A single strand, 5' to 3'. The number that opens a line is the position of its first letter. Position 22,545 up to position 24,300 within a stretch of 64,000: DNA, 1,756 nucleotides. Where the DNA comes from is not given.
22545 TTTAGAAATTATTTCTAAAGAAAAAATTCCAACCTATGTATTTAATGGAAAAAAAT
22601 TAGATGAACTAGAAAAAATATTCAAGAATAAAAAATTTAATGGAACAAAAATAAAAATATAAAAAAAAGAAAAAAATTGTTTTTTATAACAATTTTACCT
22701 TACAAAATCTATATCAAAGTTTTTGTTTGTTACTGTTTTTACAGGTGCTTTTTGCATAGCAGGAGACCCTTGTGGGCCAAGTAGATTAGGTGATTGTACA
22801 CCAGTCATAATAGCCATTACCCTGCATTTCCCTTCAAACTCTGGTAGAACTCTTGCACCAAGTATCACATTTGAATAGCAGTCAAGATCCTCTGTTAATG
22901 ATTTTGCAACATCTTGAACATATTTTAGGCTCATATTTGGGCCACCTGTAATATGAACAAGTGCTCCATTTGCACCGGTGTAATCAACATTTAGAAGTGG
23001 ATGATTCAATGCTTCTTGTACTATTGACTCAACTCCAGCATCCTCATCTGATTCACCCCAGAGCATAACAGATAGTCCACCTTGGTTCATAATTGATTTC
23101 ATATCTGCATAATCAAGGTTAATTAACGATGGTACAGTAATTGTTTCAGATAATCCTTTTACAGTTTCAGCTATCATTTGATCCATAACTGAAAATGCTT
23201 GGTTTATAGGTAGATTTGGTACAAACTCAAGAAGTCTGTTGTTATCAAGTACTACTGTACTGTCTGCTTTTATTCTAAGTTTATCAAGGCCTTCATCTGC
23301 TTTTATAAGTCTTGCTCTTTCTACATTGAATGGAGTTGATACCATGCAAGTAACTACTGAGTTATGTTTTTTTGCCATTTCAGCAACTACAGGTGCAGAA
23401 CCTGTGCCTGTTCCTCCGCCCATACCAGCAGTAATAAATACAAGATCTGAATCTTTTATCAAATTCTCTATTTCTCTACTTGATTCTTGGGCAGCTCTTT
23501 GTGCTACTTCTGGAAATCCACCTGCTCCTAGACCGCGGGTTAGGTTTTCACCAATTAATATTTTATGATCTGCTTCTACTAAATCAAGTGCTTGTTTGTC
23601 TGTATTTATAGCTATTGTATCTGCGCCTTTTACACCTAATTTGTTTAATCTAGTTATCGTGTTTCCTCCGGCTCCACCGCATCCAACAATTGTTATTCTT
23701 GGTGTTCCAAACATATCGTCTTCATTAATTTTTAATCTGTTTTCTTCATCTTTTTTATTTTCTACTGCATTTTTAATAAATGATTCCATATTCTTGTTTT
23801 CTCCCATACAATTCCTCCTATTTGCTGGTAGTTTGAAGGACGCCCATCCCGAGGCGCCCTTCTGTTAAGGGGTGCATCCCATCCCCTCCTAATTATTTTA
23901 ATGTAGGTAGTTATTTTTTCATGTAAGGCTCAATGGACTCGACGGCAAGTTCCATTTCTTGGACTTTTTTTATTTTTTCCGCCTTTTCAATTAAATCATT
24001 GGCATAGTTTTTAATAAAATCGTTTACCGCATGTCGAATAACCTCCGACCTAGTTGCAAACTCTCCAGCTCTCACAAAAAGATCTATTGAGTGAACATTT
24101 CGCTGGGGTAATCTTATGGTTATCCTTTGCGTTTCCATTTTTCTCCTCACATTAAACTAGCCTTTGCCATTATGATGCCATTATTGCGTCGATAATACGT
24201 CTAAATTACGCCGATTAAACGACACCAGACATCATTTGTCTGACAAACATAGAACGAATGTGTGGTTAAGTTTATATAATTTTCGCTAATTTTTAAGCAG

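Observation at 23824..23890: A composite 11-mer + 18-mer motif with an associated GAAGG/CCTTC hairpin is shared by two unrelated intergenic regions (copy A: cdrS-ftsZ spacer)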

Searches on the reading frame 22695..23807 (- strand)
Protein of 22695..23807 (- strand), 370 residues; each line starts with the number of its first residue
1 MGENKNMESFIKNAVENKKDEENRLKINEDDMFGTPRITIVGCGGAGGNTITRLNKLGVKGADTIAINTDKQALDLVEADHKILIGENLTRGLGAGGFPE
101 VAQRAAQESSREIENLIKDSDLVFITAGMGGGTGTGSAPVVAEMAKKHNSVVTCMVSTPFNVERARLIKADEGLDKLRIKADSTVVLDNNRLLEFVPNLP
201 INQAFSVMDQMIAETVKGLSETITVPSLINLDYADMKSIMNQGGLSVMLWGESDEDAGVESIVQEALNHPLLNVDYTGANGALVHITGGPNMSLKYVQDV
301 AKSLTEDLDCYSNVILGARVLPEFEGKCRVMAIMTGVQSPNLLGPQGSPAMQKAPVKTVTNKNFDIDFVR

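Call 9: search_protein_families(library=pfam, proteins=[window:22695-23807:-])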
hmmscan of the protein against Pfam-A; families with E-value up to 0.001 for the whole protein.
window:22695-23807:- (370 aa): 2 families
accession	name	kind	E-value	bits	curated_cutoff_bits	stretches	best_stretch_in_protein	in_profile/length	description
PF00091.31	Tubulin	-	6.6e-42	144.4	33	1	37-196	1-189/190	Tubulin/FtsZ family, GTPase domain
PF12327.13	FtsZ_C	-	5.6e-25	87.9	27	1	244-338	1-95/95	FtsZ family, C-terminal domain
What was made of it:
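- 22695..23807 (-): ftsZ, the presumed regulated gene. Pfam Tubulin (E=6.6e-42) and FtsZ_C (call 9).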

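Call 31: find_homologous_proteins(query=window:22698-23807:-, max_evalue=1e-40)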
Query window:22698-23807:- (370 aa): 7983 proteins with E <= 1e-40 among 8000 candidates; the best 120 are listed.
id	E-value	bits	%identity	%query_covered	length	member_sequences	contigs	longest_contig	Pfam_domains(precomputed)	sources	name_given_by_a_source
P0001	2.6e-239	811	100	100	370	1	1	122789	PF00091.32,PF12327.14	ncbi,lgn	-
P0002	1.6e-221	753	91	100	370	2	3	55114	PF00091.32,PF12327.14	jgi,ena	-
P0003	3.0e-221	752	91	100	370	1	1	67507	PF00091.32,PF12327.14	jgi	-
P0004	6.8e-221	751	91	100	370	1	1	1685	PF00091.32,PF12327.14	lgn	-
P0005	1.6e-219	746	91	100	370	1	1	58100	PF00091.32,PF12327.14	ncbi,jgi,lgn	-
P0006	7.3e-219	744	91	100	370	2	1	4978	PF00091.32,PF12327.14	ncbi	-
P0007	3.6e-218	742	91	100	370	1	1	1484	PF00091.32,PF12327.14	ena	-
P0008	4.6e-218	741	91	100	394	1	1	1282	PF00091.32,PF12327.14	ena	-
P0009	2.3e-217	739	89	100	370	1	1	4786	PF00091.32,PF12327.14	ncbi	-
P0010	2.7e-216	736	89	100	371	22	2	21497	PF00091.32,PF12327.14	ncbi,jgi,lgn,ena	-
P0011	6.8e-216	734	88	100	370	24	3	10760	PF00091.32,PF12327.14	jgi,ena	-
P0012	1.4e-215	733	89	100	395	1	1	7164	PF00091.32,PF12327.14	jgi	jgi:cell division protein FtsZ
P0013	1.7e-215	733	89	100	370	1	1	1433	PF00091.32,PF12327.14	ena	-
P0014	7.8e-215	731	89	100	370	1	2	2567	PF00091.32,PF12327.14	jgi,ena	-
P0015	1.5e-214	730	90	99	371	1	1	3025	PF00091.32,PF12327.14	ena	-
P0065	2.8e-208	709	86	100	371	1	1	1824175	PF00091.32,PF12327.14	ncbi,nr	ncbi:MAG: cell division protein FtsZ [Thermoplasmatales archaeon]|nr:MAG: cell division protein FtsZ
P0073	6.1e-208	708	86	100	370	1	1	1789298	PF00091.32,PF12327.14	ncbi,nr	ncbi:MAG: cell division protein FtsZ [Thermoplasmatales archaeon]|nr:MAG: cell division protein FtsZ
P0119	2.4e-204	696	84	100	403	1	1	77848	PF00091.32,PF12327.14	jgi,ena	-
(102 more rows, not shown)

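Call 68: find_encoding_contigs(protein=P0065, flank=2000, max_places=1)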
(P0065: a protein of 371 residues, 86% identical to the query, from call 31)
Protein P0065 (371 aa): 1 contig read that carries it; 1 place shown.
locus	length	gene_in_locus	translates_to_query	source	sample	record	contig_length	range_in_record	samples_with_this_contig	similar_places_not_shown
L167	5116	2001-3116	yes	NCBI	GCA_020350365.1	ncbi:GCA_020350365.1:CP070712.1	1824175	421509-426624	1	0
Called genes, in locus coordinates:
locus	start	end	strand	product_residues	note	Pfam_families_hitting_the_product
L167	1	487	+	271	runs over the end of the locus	-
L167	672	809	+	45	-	-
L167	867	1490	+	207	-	PF01873:eIF-5_eIF-2B, PF01938:TRAM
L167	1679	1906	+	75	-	PF17723:RHH_8 (weak)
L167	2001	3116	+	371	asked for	PF00091:Tubulin, PF12327:FtsZ_C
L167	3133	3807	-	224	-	PF00696:AA_kinase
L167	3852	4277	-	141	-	-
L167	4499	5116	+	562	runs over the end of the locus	PF05935:Arylsulfotrans, PF14269:Arylsulfotran_2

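Call 69: find_encoding_contigs(protein=P0073, flank=2000, max_places=1)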
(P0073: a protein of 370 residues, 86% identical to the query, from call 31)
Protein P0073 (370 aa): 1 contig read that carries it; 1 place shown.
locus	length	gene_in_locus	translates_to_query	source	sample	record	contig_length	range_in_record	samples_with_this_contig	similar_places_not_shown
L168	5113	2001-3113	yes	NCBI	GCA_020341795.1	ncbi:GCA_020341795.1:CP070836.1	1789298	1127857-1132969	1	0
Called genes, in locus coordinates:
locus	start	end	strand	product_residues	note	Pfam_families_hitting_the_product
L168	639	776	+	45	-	-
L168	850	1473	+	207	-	PF01873:eIF-5_eIF-2B, PF01938:TRAM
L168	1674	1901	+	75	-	PF17723:RHH_8 (weak), PF01402:RHH_1 (faint)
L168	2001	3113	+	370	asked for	PF00091:Tubulin, PF12327:FtsZ_C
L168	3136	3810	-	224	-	PF00696:AA_kinase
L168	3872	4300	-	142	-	-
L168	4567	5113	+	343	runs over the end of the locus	PF01364:Peptidase_C25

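Call 70: find_encoding_contigs(protein=P0119, flank=2000, max_places=1)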
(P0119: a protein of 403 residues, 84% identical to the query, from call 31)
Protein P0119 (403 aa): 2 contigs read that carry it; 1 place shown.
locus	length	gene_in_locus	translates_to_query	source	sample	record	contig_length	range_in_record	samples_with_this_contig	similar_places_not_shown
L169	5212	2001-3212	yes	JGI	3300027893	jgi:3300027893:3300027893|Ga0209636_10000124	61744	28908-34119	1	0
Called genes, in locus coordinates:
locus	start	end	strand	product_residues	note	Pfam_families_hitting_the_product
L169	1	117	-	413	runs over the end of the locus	PF00009:GTP_EFTU, PF03193:RsgA_GTPase (faint), PF10662:PduV-EutP (faint), PF03144:GTP_EFTU_D2 (weak), PF09173:eIF2_C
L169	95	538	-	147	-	PF01092:Ribosomal_S6e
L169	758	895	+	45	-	-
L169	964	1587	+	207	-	PF01873:eIF-5_eIF-2B, PF01938:TRAM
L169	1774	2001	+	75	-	PF17723:RHH_8 (weak), PF01402:RHH_1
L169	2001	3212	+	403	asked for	PF00091:Tubulin, PF12327:FtsZ_C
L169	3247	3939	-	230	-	PF00696:AA_kinase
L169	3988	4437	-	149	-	-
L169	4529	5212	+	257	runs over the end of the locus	-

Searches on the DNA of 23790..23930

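Call 12: search_rna_families(source=window, start=23790, end=23930, threshold=evalue, max_evalue=10, show_alignments=4)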
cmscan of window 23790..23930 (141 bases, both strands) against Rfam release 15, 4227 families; matches with E-value up to 10: 5.
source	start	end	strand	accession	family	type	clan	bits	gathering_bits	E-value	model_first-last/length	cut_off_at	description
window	23813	23848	-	RF01838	sobemo_FSE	Cis-reg; frameshift_element;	-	20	55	0.044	1-79/79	no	sobemovirus ribosomal frameshift elemental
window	23881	23924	-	RF02068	STnc480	Gene; sRNA;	-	18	72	1.8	1-72/72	no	Enterobacterial sRNA STnc480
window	23794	23894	+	RF02344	ar14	Gene; sRNA;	-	14.3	58.8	0.68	1-123/123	no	Alphaproteobacterial ar14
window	23850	23930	-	RF01849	alpha_tmRNA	Gene;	CL00001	13.2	50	0.016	264-355/355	5'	Alphaproteobacteria transfer-messenger RNA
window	23869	23918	+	RF02398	sau-6072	Gene; sRNA;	-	11.7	50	5.8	1-53/53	no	Staphylococcus sRNA sau-6072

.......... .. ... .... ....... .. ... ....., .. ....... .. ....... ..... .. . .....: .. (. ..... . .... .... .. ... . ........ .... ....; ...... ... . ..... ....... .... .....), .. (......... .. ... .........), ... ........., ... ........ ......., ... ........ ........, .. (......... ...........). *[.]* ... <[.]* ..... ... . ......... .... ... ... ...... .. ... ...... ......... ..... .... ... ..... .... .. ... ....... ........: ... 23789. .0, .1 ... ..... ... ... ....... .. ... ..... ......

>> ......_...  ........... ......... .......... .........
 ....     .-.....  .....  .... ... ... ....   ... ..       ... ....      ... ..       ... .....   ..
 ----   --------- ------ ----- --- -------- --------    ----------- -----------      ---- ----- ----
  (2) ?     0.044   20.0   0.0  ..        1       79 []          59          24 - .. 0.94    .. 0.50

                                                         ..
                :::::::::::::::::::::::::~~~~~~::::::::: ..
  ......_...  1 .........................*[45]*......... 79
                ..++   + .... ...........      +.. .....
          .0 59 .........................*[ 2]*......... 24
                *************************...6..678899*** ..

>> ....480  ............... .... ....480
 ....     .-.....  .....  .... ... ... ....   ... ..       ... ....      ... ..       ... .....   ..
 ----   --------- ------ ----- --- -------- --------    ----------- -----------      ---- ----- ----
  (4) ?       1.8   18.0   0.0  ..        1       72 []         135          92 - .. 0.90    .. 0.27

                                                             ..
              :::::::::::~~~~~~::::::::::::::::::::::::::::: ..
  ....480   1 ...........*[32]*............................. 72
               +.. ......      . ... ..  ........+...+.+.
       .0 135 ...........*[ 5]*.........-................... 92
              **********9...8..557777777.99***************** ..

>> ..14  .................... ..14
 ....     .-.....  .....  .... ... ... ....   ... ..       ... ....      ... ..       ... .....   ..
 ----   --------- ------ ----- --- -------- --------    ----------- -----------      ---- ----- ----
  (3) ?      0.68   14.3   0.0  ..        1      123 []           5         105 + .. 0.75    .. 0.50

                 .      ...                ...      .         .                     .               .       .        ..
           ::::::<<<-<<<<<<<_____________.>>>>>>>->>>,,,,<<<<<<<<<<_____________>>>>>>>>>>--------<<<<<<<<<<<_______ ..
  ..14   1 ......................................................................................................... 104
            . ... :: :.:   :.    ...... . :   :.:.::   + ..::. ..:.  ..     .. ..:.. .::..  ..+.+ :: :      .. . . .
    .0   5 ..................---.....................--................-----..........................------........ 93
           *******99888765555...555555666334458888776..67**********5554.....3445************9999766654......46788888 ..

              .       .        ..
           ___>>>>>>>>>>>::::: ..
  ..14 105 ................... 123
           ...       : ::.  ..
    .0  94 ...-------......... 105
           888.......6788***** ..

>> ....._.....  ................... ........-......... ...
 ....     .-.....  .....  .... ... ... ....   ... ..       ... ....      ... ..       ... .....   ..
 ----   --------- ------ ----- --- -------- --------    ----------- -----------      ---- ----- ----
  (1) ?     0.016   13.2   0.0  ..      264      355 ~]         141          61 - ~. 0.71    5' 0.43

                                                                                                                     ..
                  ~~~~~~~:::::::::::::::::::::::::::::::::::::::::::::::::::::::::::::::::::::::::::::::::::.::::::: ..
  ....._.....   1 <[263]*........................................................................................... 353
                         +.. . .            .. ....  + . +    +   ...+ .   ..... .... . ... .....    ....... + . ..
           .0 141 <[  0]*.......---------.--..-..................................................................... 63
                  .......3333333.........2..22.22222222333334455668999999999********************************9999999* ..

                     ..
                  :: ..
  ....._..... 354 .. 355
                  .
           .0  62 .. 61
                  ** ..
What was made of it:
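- Closest known: αr14-type CCUCCUCCC sRNAs of alphaproteobacteria. Different: Only a 14.3-bit chance-level match on copy A (gathering score 58.8, call 12).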

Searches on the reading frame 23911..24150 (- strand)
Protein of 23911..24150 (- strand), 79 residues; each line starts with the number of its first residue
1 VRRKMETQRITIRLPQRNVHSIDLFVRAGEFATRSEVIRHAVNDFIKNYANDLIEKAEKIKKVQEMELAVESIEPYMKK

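Call 9: search_protein_families(library=pfam, proteins=[window:23911-24150:-])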
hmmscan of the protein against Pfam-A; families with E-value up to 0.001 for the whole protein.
window:23911-24150:- (79 aa): 2 families
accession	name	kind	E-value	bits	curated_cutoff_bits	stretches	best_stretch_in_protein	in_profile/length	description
PF17723.7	RHH_8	-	1.3e-05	25.7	25.4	1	6-58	2-54/119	Ribbon-Helix-Helix transcriptional regulator family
PF01402.27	RHH_1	-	5.3e-05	23.5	20.5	1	9-46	1-37/39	Ribbon-helix-helix protein, copG family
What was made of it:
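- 23911..24138 (-): cdrS-like ribbon-helix-helix gene. Its stop codon lies 20 nt upstream of the motif. Pfam RHH_8 and RHH_1 (call 9).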
